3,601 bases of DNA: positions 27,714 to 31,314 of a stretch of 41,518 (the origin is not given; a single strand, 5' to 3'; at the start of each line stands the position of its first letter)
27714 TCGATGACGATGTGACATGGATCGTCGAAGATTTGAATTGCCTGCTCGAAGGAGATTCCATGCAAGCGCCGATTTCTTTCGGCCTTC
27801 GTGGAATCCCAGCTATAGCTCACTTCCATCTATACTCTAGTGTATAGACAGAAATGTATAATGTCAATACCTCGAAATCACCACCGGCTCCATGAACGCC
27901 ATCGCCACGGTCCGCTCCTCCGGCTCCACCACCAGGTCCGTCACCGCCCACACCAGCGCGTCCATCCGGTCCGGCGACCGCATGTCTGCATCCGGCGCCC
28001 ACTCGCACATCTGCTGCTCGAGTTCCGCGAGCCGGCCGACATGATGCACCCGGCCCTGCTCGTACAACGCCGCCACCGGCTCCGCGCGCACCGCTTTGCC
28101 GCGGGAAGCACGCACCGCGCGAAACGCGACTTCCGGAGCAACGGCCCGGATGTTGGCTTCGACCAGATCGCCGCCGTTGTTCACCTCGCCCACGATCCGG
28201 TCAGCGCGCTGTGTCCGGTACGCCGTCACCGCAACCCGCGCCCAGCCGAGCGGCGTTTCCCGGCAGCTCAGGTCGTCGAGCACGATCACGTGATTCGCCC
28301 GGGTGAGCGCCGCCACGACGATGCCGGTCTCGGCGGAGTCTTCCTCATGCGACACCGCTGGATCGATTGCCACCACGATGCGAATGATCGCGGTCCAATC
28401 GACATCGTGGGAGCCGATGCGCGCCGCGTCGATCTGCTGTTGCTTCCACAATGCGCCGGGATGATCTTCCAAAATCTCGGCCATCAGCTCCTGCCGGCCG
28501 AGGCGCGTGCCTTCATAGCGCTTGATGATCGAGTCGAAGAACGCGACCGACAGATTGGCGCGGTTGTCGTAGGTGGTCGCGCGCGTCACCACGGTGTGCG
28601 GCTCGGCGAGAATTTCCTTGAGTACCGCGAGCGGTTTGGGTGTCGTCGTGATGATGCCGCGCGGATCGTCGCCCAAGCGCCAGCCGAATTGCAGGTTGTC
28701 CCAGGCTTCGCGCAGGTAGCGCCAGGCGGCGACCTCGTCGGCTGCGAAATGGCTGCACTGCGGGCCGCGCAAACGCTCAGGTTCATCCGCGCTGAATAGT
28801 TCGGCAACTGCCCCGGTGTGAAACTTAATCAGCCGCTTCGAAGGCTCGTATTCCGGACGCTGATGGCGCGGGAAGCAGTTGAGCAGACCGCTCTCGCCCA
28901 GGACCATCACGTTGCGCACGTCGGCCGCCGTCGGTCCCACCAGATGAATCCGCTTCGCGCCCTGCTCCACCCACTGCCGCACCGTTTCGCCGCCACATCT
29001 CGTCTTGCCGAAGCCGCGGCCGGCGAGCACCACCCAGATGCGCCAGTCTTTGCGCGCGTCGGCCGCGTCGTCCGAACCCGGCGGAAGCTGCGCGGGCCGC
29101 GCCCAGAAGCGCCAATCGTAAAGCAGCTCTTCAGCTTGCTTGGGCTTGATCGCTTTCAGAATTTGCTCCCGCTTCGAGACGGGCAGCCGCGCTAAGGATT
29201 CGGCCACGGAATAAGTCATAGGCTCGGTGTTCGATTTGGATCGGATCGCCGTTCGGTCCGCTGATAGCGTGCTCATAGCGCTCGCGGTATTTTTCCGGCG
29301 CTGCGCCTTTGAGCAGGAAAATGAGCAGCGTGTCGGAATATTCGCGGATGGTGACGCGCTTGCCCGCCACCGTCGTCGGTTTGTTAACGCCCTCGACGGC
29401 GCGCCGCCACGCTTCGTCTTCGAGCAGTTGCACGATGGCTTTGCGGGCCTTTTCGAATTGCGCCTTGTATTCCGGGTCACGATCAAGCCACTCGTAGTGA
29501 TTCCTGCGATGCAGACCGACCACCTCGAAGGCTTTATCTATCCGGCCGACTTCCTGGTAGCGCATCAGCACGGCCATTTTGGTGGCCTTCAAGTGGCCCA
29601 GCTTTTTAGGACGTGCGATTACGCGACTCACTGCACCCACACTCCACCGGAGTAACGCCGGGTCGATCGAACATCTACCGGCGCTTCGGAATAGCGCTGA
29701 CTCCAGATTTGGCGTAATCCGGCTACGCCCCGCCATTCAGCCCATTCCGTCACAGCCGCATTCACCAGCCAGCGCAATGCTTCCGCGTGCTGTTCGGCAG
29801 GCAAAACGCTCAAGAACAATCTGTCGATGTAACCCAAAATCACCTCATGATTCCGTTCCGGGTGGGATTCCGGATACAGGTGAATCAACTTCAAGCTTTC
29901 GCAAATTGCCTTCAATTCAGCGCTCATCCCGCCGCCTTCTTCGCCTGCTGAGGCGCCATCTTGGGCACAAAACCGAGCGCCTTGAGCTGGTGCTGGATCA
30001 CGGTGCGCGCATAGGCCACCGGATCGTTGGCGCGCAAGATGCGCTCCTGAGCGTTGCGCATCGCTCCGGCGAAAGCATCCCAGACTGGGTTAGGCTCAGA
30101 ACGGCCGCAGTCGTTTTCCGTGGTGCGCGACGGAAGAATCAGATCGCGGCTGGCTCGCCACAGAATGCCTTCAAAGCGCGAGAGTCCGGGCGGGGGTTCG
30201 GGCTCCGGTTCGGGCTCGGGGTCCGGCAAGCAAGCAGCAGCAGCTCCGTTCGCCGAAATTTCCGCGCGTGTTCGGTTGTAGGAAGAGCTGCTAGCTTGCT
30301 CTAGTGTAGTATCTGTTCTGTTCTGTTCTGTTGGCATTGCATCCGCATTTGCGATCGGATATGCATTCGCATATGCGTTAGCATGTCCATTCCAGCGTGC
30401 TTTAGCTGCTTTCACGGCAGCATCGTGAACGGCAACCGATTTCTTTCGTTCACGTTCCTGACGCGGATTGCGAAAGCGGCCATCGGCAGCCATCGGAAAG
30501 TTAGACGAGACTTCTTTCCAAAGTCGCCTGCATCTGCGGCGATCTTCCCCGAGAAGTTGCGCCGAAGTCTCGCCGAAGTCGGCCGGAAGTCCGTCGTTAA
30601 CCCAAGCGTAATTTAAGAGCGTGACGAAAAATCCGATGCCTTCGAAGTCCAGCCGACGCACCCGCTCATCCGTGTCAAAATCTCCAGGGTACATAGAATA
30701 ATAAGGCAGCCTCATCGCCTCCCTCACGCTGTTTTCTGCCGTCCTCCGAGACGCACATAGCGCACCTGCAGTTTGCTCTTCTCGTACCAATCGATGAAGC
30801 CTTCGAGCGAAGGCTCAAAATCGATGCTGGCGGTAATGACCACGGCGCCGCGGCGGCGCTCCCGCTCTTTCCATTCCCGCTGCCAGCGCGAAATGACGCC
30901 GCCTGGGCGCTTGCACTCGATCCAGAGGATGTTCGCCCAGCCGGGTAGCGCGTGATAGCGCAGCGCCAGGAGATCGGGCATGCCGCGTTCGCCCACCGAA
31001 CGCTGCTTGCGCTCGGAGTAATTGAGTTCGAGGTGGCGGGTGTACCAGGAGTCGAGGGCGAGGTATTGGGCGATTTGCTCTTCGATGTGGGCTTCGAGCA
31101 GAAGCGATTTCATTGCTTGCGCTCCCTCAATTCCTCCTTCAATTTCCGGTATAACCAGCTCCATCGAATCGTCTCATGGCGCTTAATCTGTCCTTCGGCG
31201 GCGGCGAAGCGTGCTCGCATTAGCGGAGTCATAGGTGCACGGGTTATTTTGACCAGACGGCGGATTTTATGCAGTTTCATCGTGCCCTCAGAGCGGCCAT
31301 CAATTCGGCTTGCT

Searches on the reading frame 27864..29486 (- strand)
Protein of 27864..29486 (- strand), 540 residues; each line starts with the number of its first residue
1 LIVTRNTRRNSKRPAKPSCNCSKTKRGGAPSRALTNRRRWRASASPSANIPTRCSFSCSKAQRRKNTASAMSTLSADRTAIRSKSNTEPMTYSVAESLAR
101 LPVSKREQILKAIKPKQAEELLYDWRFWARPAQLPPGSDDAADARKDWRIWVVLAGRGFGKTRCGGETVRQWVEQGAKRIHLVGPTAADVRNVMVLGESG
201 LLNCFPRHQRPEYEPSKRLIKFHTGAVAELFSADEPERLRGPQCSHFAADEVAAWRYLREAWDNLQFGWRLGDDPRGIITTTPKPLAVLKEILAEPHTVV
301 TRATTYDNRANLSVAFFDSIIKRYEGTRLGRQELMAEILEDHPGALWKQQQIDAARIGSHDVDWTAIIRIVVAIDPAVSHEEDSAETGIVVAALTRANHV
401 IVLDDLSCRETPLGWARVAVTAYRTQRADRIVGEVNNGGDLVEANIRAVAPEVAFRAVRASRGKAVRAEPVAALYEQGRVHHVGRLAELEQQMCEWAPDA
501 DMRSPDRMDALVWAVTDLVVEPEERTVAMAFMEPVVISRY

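Call 6: search_protein_families(library=pfam, proteins=[window:27864-29486:-], max_evalue=0.1)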
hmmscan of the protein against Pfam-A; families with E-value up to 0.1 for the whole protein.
window:27864-29486:- (540 aa): 3 families
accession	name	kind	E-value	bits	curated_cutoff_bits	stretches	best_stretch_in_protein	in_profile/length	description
PF03237.21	Terminase_6N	-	3e-23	83.1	22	1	153-352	2-213/215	Terminase large subunit, T4likevirus-type, N-terminal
PF17289.8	Terminase_6C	-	8.4e-15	55.5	22.6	1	373-515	2-152/155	Terminase RNaseH-like domain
PF05127.21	NAT10_TcmA_helicase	-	0.002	18.5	22.7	1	152-253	1-99/176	RNA cytidine acetyltransferase NAT10/TcmA, helicase domain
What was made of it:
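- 27864..29486 (-): Large terminase subunit (upstream anchor of the island). PF03237 (E = 3e-23) and PF17289 (E = 8e-15), call 6.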

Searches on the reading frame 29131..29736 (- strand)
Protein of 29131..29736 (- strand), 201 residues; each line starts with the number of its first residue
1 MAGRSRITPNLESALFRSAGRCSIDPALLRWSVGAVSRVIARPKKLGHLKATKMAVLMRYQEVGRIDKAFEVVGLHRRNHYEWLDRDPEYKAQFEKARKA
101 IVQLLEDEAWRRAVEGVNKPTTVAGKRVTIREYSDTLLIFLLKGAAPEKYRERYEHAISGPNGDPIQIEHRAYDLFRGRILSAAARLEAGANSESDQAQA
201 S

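Call 6: search_protein_families(library=pfam, proteins=[window:29131-29736:-], max_evalue=0.1)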
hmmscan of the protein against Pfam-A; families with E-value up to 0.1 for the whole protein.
window:29131-29736:- (201 aa): 1 family
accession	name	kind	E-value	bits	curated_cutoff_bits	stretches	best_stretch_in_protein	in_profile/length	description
PF20901.3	Sf6_terminase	-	7.2e-05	23.3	27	1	77-153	31-102/106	Bacteriophage Sf6, terminase small subunit-like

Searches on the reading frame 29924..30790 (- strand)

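Call 30: search_protein_families(library=pfam, proteins=[window:29924-30790:-], max_evalue=0.01)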
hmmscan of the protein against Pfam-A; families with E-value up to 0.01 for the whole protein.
window:29924-30790:- (288 aa): 1 family
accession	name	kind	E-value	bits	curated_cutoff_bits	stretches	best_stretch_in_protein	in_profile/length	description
PF07120.17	DUF1376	-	0.00086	20.1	30.1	1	29-114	1-84/86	Protein of unknown function (DUF1376)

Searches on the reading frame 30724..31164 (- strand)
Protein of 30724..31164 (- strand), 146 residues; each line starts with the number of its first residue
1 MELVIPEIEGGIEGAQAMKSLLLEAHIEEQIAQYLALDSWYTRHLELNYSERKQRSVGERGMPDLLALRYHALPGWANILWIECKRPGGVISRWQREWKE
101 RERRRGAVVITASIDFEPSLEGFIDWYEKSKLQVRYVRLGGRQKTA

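Call 96: search_protein_families(library=pfam, proteins=[window:30724-31164:-], max_evalue=0.01)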
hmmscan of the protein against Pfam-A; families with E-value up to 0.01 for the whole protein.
window:30724-31164:- (146 aa): 1 family
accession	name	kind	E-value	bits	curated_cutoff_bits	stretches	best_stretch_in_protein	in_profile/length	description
PF08774.17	VRR_NUC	-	0.00012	22.6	23.8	1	57-107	59-107/116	VRR-NUC domain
